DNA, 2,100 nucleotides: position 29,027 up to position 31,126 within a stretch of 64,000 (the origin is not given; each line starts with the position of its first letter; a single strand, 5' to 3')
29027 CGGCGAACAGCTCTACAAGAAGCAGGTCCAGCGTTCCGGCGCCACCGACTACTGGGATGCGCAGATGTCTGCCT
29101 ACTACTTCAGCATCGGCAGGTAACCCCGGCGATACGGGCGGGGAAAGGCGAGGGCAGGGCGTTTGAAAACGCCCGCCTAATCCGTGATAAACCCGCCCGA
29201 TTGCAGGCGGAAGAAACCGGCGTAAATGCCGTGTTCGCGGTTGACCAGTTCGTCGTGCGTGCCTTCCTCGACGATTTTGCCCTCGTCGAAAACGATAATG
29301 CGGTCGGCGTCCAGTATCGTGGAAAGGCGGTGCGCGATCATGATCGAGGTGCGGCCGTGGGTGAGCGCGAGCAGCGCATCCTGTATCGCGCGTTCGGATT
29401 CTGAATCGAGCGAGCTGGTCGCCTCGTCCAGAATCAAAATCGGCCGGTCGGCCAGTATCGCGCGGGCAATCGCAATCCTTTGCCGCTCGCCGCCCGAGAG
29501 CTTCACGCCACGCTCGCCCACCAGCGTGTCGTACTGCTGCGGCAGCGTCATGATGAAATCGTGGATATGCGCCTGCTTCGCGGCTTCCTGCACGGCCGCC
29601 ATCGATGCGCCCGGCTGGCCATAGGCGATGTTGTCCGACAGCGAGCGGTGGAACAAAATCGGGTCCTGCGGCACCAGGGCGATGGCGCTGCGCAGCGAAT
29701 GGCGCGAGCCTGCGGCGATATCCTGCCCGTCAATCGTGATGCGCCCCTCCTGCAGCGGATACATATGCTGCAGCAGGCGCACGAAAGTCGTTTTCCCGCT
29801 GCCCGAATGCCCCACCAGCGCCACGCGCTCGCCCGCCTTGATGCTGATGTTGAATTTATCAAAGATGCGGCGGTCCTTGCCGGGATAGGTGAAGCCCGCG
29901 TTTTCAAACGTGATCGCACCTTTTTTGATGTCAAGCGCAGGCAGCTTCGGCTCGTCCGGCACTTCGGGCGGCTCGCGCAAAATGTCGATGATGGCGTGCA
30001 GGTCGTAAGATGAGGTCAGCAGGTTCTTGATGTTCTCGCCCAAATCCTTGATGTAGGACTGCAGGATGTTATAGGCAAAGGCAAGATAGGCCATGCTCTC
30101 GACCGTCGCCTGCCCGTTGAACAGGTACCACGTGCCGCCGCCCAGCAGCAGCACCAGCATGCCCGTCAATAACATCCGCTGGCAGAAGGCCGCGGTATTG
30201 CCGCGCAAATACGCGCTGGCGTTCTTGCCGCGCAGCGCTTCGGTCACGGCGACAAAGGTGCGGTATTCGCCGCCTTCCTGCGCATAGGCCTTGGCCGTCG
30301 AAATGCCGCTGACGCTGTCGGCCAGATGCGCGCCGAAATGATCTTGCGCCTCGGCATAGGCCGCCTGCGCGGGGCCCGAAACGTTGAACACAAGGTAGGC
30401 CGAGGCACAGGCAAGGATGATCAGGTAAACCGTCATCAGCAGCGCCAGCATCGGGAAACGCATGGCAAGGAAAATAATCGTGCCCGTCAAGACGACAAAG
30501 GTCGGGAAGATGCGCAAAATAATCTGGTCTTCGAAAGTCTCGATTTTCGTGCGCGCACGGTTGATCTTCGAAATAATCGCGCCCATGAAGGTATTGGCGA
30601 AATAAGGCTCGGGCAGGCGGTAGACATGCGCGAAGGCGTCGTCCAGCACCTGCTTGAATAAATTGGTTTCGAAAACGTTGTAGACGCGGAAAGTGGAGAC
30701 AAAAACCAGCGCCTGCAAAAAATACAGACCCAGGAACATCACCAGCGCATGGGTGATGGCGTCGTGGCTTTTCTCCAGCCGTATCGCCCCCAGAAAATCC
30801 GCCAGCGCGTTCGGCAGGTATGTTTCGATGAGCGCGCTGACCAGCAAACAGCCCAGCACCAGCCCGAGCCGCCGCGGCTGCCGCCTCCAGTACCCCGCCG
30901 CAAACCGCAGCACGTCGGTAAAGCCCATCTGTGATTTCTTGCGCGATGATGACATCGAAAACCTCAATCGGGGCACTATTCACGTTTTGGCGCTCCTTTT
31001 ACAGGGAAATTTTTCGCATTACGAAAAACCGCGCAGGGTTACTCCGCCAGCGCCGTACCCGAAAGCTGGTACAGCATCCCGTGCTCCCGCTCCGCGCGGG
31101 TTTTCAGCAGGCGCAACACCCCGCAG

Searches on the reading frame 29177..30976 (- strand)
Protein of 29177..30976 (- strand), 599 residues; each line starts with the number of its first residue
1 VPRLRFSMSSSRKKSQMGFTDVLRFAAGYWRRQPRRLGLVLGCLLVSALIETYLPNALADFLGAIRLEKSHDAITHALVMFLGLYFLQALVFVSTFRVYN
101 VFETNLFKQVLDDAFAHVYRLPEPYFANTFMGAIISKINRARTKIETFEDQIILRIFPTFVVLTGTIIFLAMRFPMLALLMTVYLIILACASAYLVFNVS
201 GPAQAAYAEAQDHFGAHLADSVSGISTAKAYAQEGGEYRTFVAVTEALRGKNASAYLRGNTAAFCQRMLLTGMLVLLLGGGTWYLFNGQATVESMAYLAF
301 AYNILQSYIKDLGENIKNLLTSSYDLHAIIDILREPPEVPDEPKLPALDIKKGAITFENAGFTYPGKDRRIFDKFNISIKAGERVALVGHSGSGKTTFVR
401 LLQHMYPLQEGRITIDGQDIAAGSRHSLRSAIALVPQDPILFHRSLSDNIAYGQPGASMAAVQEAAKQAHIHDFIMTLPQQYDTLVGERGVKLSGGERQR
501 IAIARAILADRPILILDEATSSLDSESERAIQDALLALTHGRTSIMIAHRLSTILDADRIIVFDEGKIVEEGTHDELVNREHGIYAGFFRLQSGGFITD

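Call 38: search_protein_families(library=pfam, proteins=[window:29177-30976:-], max_evalue=0.001)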
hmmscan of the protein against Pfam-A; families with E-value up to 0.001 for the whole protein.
window:29177-30976:- (599 aa): 4 families
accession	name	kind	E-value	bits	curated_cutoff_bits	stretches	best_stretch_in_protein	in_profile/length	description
PF00005.33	ABC_tran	-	4.8e-33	115.1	25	1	373-521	2-137/137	ABC transporter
PF00664.28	ABC_membrane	-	2.1e-18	67.5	28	1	38-301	2-266/274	ABC transporter transmembrane region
PF02463.25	SMC_N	-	1.5e-05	25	40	1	386-561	28-209/220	RecF/RecN/SMC N terminal domain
PF13401.12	AAA_22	-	0.00076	20.2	27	0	385-523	8-96/130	AAA domain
